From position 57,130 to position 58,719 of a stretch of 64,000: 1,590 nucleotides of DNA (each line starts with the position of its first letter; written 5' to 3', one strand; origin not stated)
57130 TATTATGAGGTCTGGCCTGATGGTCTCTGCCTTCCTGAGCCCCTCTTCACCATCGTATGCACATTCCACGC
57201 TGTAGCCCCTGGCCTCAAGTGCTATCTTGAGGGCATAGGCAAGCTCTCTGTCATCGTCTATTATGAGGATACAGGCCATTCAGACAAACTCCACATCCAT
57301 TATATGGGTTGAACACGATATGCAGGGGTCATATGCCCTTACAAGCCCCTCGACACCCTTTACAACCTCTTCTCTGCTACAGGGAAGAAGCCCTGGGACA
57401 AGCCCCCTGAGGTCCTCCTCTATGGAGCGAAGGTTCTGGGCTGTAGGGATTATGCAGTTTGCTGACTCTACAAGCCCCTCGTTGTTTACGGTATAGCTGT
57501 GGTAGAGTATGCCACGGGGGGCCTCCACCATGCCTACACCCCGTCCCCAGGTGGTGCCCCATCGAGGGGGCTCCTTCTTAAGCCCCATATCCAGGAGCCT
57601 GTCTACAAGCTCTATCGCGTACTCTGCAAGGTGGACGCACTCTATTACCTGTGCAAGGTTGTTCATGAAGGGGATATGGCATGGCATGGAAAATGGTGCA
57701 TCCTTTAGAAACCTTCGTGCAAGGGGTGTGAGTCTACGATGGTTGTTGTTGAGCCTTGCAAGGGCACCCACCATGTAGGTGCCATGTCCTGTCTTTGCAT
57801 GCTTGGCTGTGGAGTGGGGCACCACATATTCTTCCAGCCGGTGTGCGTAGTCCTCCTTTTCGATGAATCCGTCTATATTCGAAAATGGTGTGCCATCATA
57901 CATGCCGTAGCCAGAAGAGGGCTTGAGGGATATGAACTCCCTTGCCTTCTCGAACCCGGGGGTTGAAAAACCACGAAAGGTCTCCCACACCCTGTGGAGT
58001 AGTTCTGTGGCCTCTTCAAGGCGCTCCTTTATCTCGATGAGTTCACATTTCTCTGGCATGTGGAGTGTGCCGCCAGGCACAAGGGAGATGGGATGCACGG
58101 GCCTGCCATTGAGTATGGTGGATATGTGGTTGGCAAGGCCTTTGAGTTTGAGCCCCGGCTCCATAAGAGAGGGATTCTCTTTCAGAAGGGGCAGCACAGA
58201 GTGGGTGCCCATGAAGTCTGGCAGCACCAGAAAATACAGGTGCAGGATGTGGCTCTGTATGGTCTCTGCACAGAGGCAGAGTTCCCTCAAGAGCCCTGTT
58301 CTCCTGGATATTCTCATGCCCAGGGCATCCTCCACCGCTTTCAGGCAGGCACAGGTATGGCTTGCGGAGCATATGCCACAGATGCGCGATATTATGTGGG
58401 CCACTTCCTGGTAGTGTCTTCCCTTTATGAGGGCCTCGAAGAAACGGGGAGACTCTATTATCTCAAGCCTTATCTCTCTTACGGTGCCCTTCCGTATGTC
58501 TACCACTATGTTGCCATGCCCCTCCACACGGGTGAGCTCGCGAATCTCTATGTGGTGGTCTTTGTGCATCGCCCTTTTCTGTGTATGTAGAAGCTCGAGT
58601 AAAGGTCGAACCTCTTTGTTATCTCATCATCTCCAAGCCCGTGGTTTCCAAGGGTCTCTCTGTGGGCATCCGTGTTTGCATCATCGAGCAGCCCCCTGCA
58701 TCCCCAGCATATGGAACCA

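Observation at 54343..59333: Two-subunit cytoplasmic [NiFe] hydrogenase packed against a receiver, histidine kinase and GAF-GGDEF cyclase: candidate H2-sensing module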

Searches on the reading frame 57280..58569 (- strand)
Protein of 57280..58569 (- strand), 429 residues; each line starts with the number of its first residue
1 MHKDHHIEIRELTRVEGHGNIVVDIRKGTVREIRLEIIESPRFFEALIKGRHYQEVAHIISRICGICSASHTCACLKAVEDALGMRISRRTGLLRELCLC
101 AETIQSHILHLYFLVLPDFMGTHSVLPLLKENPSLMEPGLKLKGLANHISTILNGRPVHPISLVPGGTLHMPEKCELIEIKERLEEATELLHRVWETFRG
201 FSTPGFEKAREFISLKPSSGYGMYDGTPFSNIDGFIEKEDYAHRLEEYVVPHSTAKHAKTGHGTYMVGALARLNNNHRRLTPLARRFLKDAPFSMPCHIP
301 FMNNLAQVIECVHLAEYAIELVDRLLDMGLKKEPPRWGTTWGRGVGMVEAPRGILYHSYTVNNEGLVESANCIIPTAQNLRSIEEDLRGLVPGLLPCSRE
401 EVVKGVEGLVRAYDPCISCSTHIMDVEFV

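Call 3: search_protein_families(library=pfam, proteins=[window:57280-58569:-], max_evalue=0.01)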
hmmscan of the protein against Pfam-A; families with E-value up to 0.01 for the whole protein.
window:57280-58569:- (429 aa): 1 family
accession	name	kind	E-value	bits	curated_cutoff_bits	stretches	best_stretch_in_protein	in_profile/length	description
PF00374.24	NiFeSe_Hases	-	4.7e-32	112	25.8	2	42-126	1-85/508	Nickel-dependent hydrogenase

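Call 4: search_protein_families(library=ncbifam, proteins=[window:57280-58569:-], max_evalue=0.01)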
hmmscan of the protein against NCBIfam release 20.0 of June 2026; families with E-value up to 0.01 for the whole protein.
window:57280-58569:- (429 aa): 12 families
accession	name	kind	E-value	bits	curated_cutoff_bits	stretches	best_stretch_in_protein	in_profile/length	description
NF040828.1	sulfhyd_ShyA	equivalog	1.4e-89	300.8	700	1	6-424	2-413/415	NAD(P)-dependent hydrogenase/sulfhydrogenase 2 subunit alpha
NF040832.1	sulfhyd_HydA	equivalog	3e-76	257.3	880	1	7-424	5-424/426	NADPH-dependent hydrogenase/sulfhydrogenase 1 subunit alpha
NF041785.2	VhuA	equivalog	2e-45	155.1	800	1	7-386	4-408/418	F420-non-reducing hydrogenase Vhu subunit A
NF033181.1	NiFeSe_hydrog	equivalog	1.6e-42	146.1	600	2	6-125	3-121/507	nickel-dependent hydrogenase large subunit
NF045518.1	H2_NiFeSe_large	exception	1.6e-36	126.2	780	2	6-191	3-202/485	NiFeSe hydrogenase large subunit HysA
TIGR03295.1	frhA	equivalog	2.3e-36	125.6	392.5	2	6-169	4-163/412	coenzyme F420 hydrogenase subunit alpha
NF007778.0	PRK10467.1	equivalog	1.8e-25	89.3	969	2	5-126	3-123/567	hydrogenase 2 large subunit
NF007550.0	PRK10170.1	equivalog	1.5e-21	76.4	1101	2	10-133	22-142/597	Ni/Fe-hydrogenase large subunit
NF004739.1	PRK06075.1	equivalog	7.5e-06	25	360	1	17-112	14-109/384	NADH-quinone oxidoreductase subunit D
NF041786.2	VhuU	equivalog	8.8e-06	25.4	70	1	406-425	11-30/45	F420-non-reducing hydrogenase selenoprotein subunit VhuU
TIGR01962.1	NuoD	equivalog_domain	2.9e-05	23.1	459.35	1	20-114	19-113/386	NADH dehydrogenase (quinone) subunit D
NF040602.1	F420_dehyd_FpoD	exception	0.0038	16.3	600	1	25-111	29-115/372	F420H2 dehydrogenase subunit FpoD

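Call 5: find_encoding_contigs(protein=window:57280-58569:-, flank=10000, max_places=6)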
Protein window:57280-58569:- (429 aa): 2 contigs read that carry it; 1 place shown.
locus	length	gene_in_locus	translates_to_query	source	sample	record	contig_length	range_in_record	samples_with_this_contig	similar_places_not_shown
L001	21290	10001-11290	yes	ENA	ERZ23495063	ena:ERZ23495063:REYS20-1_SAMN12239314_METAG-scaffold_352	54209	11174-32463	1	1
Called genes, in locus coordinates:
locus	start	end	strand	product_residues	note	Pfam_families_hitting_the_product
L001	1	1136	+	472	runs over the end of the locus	PF00749:tRNA-synt_1c, PF19269:Anticodon_2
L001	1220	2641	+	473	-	PF00289:Biotin_carb_N, PF02786:CPSase_L_D2, PF08443:RimK (faint), PF02222:ATP-grasp (weak), PF07478:Dala_Dala_lig_C, PF02785:Biotin_carb_C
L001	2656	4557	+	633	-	PF00682:HMGL-like, PF02436:PYC_OADA, PF25919:BSH_CusB (faint), PF25973:BSH_CzcB (faint), PF00364:Biotin_lipoyl, PF25917:BSH_RND, PF25984:BSH_YknX (faint)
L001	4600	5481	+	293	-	PF03547:Mem_trans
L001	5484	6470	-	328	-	PF00586:AIRS, PF02769:AIRS_C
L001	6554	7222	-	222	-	PF02698:DUF218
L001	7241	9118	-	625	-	PF00009:GTP_EFTU, PF03144:GTP_EFTU_D2, PF25461:Beta-barrel_SelB, PF09106:WHD_2nd_SelB, PF09107:WHD_3rd_SelB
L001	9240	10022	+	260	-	PF01058:Oxidored_q6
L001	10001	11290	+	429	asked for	PF00374:NiFeSe_Hases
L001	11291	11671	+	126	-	PF00072:Response_reg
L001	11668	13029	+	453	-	PF25323:6TM_PilS, PF00512:HisKA (weak), PF02518:HATPase_c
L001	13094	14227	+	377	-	PF01590:GAF, PF13185:GAF_2, PF13492:GAF_3, PF00990:GGDEF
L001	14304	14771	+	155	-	PF00011:HSP20, PF17886:ArsA_HSP20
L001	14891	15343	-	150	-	PF01029:NusB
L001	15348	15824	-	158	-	PF00885:DMRL_synthase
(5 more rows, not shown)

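Call 6: find_homologous_proteins(query=window:57280-58569:-, max_evalue=1e-20)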
Query window:57280-58569:- (429 aa): 8000 proteins with E <= 1e-20 among 8000 candidates; the best 120 are listed.
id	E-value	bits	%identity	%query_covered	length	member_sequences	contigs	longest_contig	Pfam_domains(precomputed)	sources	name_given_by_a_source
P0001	2.9e-275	931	93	100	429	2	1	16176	PF00374.25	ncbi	-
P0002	8.4e-241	818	82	100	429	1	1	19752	PF00374.25,PF27537.1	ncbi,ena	-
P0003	1.1e-239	814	82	100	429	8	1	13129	PF00374.25,PF27537.1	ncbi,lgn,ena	-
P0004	1.1e-206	705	70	100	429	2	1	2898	PF00374.25,PF27537.1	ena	-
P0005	7.8e-173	594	61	100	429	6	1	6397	PF00374.25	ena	-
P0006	1.1e-171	590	61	100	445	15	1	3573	PF00374.25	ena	-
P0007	6.4e-168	577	59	100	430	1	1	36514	PF00374.25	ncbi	-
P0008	5.5e-165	568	58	100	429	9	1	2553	PF00374.25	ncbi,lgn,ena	ncbi:MAG: Ni/Fe hydrogenase subunit alpha [Deltaproteobacteria bacterium]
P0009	5.3e-164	564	58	100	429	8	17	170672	PF00374.25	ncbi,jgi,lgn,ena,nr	ncbi:MAG TPA: Ni/Fe hydrogenase subunit alpha [Thermodesulfobacteriota bacterium]|nr:Ni/Fe hydrogena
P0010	1.1e-162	560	57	100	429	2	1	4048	PF00374.25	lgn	-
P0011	4.6e-161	555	57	100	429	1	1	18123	PF00374.25,PF27537.1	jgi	jgi:coenzyme F420-reducing hydrogenase alpha subunit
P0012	5.1e-161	555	58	100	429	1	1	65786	PF00374.25,PF27537.1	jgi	jgi:coenzyme F420-reducing hydrogenase alpha subunit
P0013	2.0e-160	553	58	100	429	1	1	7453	PF00374.25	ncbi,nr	ncbi:MAG: Ni/Fe hydrogenase subunit alpha [Deltaproteobacteria bacterium]|nr:Ni/Fe hydrogenase subun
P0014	2.0e-160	553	57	100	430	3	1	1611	PF00374.25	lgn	-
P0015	8.9e-160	551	58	100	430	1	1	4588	PF00374.25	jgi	jgi:coenzyme F420-reducing hydrogenase alpha subunit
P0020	1.1e-157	544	57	100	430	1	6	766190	PF00374.25,PF27537.1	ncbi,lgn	-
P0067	2.0e-150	520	55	100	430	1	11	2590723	PF00374.25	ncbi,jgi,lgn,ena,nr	ncbi:MAG TPA: Ni/Fe hydrogenase subunit alpha [Deltaproteobacteria bacterium]|nr:MAG: hypothetical p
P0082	2.9e-149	516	53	100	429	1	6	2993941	PF00374.25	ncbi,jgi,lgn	jgi:coenzyme F420-reducing hydrogenase alpha subunit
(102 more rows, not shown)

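Call 7: find_encoding_contigs(protein=P0002, flank=8000, max_places=2)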
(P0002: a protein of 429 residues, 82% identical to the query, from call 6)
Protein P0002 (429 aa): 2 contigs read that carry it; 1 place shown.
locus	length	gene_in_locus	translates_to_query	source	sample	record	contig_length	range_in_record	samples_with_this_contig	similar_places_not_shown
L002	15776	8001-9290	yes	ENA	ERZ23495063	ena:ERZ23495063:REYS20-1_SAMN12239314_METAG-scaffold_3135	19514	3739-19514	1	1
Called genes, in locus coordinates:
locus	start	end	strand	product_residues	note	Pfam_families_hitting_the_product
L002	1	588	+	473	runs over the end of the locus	PF00289:Biotin_carb_N, PF02786:CPSase_L_D2, PF08443:RimK (weak), PF02222:ATP-grasp (weak), PF07478:Dala_Dala_lig_C, PF02785:Biotin_carb_C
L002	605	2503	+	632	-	PF00682:HMGL-like, PF02436:PYC_OADA, PF25919:BSH_CusB (faint), PF25973:BSH_CzcB (faint), PF00364:Biotin_lipoyl, PF25917:BSH_RND, PF25984:BSH_YknX (faint)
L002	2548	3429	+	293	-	PF03547:Mem_trans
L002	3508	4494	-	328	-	PF00586:AIRS, PF02769:AIRS_C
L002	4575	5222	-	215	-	PF02698:DUF218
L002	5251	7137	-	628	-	PF00009:GTP_EFTU, PF03144:GTP_EFTU_D2, PF25461:Beta-barrel_SelB, PF09106:WHD_2nd_SelB, PF09107:WHD_3rd_SelB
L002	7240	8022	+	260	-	PF01058:Oxidored_q6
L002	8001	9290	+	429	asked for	PF27537:HoxH (faint), PF00374:NiFeSe_Hases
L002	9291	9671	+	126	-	PF00072:Response_reg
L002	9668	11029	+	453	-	PF25323:6TM_PilS, PF00512:HisKA, PF02518:HATPase_c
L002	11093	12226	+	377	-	PF01590:GAF, PF13185:GAF_2, PF13492:GAF_3, PF00990:GGDEF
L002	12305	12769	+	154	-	PF27746:Small_heat_shock_put (weak), PF00011:HSP20, PF17886:ArsA_HSP20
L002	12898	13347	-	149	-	PF01029:NusB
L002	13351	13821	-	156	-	PF00885:DMRL_synthase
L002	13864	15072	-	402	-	PF00926:DHBP_synthase, PF00925:GTP_cyclohydro2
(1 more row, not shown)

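Call 8: find_encoding_contigs(protein=P0007, flank=8000, max_places=2)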
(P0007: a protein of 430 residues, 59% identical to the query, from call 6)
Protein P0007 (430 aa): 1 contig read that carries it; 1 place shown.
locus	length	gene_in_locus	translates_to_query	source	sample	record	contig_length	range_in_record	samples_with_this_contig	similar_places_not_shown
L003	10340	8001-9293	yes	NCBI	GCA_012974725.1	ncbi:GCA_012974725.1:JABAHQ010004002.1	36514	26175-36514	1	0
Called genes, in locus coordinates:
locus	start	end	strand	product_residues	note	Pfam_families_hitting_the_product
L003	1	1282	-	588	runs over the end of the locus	PF14716:HHH_8, PF14520:HHH_5, PF14791:DNA_pol_B_thumb, PF02811:PHP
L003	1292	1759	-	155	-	PF01814:Hemerythrin (weak)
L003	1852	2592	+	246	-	-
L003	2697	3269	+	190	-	PF10646:Germane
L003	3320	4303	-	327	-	PF00586:AIRS, PF02769:AIRS_C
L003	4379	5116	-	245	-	PF02698:DUF218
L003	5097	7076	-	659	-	PF00009:GTP_EFTU, PF03144:GTP_EFTU_D2, PF25461:Beta-barrel_SelB, PF09107:WHD_3rd_SelB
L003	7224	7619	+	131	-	PF01058:Oxidored_q6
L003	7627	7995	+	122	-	-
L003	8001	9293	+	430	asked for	PF00374:NiFeSe_Hases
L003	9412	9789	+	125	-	-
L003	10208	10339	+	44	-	?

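Call 9: find_encoding_contigs(protein=P0009, flank=8000, max_places=3)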
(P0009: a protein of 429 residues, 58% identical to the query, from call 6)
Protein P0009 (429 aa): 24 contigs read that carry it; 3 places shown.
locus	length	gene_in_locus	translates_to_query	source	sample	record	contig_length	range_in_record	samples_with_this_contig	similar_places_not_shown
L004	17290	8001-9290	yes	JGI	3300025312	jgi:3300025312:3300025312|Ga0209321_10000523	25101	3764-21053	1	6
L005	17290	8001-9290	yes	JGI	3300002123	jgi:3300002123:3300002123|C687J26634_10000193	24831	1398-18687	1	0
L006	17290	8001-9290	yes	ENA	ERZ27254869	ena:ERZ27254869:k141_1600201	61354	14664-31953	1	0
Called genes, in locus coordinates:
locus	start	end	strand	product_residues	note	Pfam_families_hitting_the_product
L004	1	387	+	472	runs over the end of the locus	PF00289:Biotin_carb_N, PF01071:GARS_A (faint), PF02786:CPSase_L_D2, PF08443:RimK (faint), PF02222:ATP-grasp (weak), PF07478:Dala_Dala_lig_C, PF02785:Biotin_carb_C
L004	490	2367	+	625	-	PF00682:HMGL-like, PF02436:PYC_OADA, PF25919:BSH_CusB (faint), PF00364:Biotin_lipoyl, PF25917:BSH_RND, PF25973:BSH_CzcB (faint), PF25984:BSH_YknX (faint)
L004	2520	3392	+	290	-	PF03547:Mem_trans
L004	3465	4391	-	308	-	PF00586:AIRS, PF02769:AIRS_C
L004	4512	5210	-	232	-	PF02698:DUF218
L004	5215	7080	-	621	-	PF00009:GTP_EFTU, PF03144:GTP_EFTU_D2 (weak), PF25461:Beta-barrel_SelB, PF09107:WHD_3rd_SelB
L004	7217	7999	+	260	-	PF01058:Oxidored_q6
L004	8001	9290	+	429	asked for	PF00374:NiFeSe_Hases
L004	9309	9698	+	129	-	PF00072:Response_reg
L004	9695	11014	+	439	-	PF25323:6TM_PilS, PF00512:HisKA (weak), PF02518:HATPase_c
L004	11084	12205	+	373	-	PF01590:GAF, PF13185:GAF_2, PF13492:GAF_3 (weak), PF00990:GGDEF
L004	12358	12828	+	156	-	PF00011:HSP20, PF17886:ArsA_HSP20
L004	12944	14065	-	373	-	PF01041:DegT_DnrJ_EryC1, PF01212:Beta_elim_lyase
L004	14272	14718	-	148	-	PF01029:NusB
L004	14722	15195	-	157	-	PF00885:DMRL_synthase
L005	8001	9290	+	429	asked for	PF00374:NiFeSe_Hases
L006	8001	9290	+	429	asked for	PF00374:NiFeSe_Hases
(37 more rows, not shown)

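Call 12: find_related_loci(query=A1, collection=genome_contigs, flank=10000)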
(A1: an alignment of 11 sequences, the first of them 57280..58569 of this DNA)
Query A1 (429 aa) in genome_contigs; peptide patterns used: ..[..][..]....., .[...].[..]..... (x = any residue, [..] = any of these).
600 stretches matched a pattern (row limit reached: there are more); 588 encode a relative of the query (tblastn E <= 1e-3); the best 80 are kept; 80 distinct loci.
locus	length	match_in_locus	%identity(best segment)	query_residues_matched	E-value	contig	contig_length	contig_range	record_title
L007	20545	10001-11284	54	1-428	3e-158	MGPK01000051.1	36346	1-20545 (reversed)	MAG: Deltaproteobacteria bacterium GWA2_54_12 gwa2_scaffold_4834, whole genome shotgun sequence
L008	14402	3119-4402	54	1-428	2e-158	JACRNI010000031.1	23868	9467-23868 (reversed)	MAG: Deltaproteobacteria bacterium isolate NC_groundwater_1931_Pr3_S-0.2um_41_6 scaffold_160003, whole genome shotgun se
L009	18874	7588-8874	54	1-429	1e-157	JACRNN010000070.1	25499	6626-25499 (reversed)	MAG: Deltaproteobacteria bacterium isolate NC_groundwater_1936_Pr3_S-0.2um_57_11 scaffold_178858, whole genome shotgun s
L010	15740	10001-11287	54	1-429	1e-155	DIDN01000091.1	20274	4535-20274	MAG TPA_asm: Deltaproteobacteria bacterium UBA5799 UBA5799_contig_8142, whole genome shotgun sequence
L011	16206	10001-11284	54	1-428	2e-154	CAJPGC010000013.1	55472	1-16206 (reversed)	uncultured bacterium isolate BACT1 genome assembly, contig: CONTIG_13, whole genome shotgun sequence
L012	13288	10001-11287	54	1-429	9e-154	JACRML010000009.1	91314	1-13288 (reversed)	MAG: Deltaproteobacteria bacterium isolate NC_groundwater_1906_Pr3_S2p5_42_12 SR2-18-S2p5_coassembly_scaffold_53954, who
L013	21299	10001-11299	55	1-429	2e-153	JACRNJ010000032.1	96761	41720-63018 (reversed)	MAG: Deltaproteobacteria bacterium isolate NC_groundwater_1932_Pr3_S-0.2um_42_6 scaffold_76417, whole genome shotgun seq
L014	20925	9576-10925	51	1-429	2e-146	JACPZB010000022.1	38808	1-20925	MAG: Deltaproteobacteria bacterium isolate NC_groundwater_878_Pr1_S2p5_43_21 Montesol18_S2p5_coassembly_scaffold_81716,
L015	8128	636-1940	54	1-429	6e-146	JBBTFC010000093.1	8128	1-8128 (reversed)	MAG: Deltaproteobacteria bacterium isolate H14-bin053_1 H14_bin053_1_000000000093, whole genome shotgun sequence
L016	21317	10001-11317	44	3-429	9e-122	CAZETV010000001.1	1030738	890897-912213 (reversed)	MAG TPA_asm: Candidatus Hadarchaeota archaeon isolate binchicken_co294_43 genome assembly, contig: NODE_2_length_1030738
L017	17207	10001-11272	44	7-428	7e-121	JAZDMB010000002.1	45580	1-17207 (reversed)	MAG: Planctomycetota bacterium isolate MEGAHIT-group-0.630 k141_12845176, whole genome shotgun sequence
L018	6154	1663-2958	46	3-429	3e-119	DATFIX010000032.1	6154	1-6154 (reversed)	MAG TPA_asm: Natrialbaceae archaeon isolate SMAG_U9129 k141_2193, whole genome shotgun sequence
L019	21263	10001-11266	45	7-428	1e-117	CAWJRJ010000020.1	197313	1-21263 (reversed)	MAG: Nitrospirota bacterium isolate MFD01299.bin.2.118 genome assembly, contig: contig_37755, whole genome shotgun seque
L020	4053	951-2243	41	1-429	2e-114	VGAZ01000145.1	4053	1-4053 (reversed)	MAG: Actinomycetota bacterium isolate K_DeepCast_150m_m2_097 K_DeepCast_150m_m2_097_Ga0194126_10047856, whole genome sho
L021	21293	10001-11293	42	1-429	2e-111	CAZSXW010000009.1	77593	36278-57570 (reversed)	MAG TPA_asm: uncultured Actinomycetota bacterium isolate binchicken_co294_128 genome assembly, contig: NODE_578_length_7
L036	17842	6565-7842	37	3-427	8e-70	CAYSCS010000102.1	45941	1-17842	MAG TPA_asm: uncultured Eubacteriales bacterium isolate SRP231805_co4_118 genome assembly, contig: k141_84473, whole gen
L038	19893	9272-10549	35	3-427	4e-69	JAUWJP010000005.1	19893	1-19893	MAG: Candidatus Aminicenantes bacterium isolate CSMAG_2323 CSMAG_2323_k127_10492443_length_19893_cov_34.5393, whole geno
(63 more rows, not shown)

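Call 18: find_related_loci(query=window:57280-58569:-, collection=metagenome_contigs, flank=10000)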
Query window:57280-58569:- (429 aa) in metagenome_contigs; peptide patterns used: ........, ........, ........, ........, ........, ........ (x = any residue, [..] = any of these).
104 stretches matched a pattern; 18 encode a relative of the query (tblastn E <= 1e-3); 18 distinct loci.
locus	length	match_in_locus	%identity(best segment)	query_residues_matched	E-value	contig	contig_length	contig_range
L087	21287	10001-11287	61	1-429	3e-178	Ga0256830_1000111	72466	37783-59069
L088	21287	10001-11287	55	1-429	8e-157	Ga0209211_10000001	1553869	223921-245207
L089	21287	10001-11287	53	1-429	2e-153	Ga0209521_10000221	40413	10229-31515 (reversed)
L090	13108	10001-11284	53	1-428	8e-153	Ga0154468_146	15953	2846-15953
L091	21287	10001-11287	53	1-429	2e-152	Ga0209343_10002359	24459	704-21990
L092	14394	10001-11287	52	1-429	3e-152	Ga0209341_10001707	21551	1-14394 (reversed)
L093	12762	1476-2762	52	1-429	5e-152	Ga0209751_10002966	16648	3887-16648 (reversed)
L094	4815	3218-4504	53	1-429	7e-154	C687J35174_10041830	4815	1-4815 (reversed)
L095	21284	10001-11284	54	1-429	3e-151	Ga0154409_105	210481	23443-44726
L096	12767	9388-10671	53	1-428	8e-151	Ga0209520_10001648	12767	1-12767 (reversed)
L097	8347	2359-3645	53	1-429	1e-150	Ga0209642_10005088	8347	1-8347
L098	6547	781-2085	54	1-429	6e-147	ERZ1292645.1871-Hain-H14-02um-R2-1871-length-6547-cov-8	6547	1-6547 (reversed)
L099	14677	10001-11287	54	1-429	6e-144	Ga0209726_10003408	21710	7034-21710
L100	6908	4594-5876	46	1-428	6e-107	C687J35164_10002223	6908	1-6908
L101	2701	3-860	54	145-429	9e-102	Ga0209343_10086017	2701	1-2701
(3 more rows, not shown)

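Call 30: search_solved_structures(query=window:57280-58569:-, max_evalue=0.00001, show_alignments=1)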
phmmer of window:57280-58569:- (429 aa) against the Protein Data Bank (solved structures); distinct sequences matched with E-value up to 0.00001: 69 (the best 60 are shown).
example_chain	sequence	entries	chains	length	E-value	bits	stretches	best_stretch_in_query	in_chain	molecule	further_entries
9nez_D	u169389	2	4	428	2.7e-71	244.1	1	7-424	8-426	Sulfhydrogenase 1 subunit alpha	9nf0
5yxy_A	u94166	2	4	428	5.1e-71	243.2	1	8-424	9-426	Cytosolic NiFe-hydrogenase, alpha subunit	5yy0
9e15_B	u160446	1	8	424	2.6e-70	240.8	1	7-422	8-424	Sulfhydrogenase 1 subunit alpha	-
9e1j_B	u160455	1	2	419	2.9e-70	240.7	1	8-422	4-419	Sulfhydrogenase 1 subunit alpha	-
5odc_F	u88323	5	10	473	7.2e-60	206.4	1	8-426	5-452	Methyl-viologen reducing hydrogenase subunit A | Methyl-viologen reducing hydrogenase, subunit A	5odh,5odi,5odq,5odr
7t2r_D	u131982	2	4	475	3e-48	168.1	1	6-424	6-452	NiFe hydrogenase large subunit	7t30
9sw2_F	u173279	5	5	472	9.8e-48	166.5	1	10-427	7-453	F420-non-reducing hydrogenase subunit A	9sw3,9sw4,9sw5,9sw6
5xf9_D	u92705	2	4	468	7.3e-43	150.4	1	6-422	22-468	NAD-reducing hydrogenase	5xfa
9sfi_g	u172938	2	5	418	3.1e-40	141.8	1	7-387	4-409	Coenzyme F420-reducing hydrogenase, alpha subunit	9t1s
5jsu_B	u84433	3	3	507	1.7e-27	99.7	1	7-190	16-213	Periplasmic [NiFeSe] hydrogenase, large subunit, selenocysteine-containing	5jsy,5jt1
3zfs_A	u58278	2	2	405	7.6e-27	97.6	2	7-167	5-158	F420-REDUCING HYDROGENASE, SUBUNIT ALPHA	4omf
5jsh_B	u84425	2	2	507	5.5e-26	94.8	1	7-190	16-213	Periplasmic [NiFeSe] hydrogenase, large subunit, selenocysteine-containing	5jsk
6z8m_B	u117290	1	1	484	4.1e-25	91.9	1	7-189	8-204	Periplasmic [NiFeSe] hydrogenase, large subunit, selenocysteine-containing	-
6ruc_B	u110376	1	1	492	4.5e-25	91.8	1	7-189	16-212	Periplasmic [NiFeSe] hydrogenase, large subunit, selenocysteine-containing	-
4ci0_A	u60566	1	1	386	5.1e-25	91.6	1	7-167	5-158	F420-REDUCING HYDROGENASE, SUBUNIT ALPHA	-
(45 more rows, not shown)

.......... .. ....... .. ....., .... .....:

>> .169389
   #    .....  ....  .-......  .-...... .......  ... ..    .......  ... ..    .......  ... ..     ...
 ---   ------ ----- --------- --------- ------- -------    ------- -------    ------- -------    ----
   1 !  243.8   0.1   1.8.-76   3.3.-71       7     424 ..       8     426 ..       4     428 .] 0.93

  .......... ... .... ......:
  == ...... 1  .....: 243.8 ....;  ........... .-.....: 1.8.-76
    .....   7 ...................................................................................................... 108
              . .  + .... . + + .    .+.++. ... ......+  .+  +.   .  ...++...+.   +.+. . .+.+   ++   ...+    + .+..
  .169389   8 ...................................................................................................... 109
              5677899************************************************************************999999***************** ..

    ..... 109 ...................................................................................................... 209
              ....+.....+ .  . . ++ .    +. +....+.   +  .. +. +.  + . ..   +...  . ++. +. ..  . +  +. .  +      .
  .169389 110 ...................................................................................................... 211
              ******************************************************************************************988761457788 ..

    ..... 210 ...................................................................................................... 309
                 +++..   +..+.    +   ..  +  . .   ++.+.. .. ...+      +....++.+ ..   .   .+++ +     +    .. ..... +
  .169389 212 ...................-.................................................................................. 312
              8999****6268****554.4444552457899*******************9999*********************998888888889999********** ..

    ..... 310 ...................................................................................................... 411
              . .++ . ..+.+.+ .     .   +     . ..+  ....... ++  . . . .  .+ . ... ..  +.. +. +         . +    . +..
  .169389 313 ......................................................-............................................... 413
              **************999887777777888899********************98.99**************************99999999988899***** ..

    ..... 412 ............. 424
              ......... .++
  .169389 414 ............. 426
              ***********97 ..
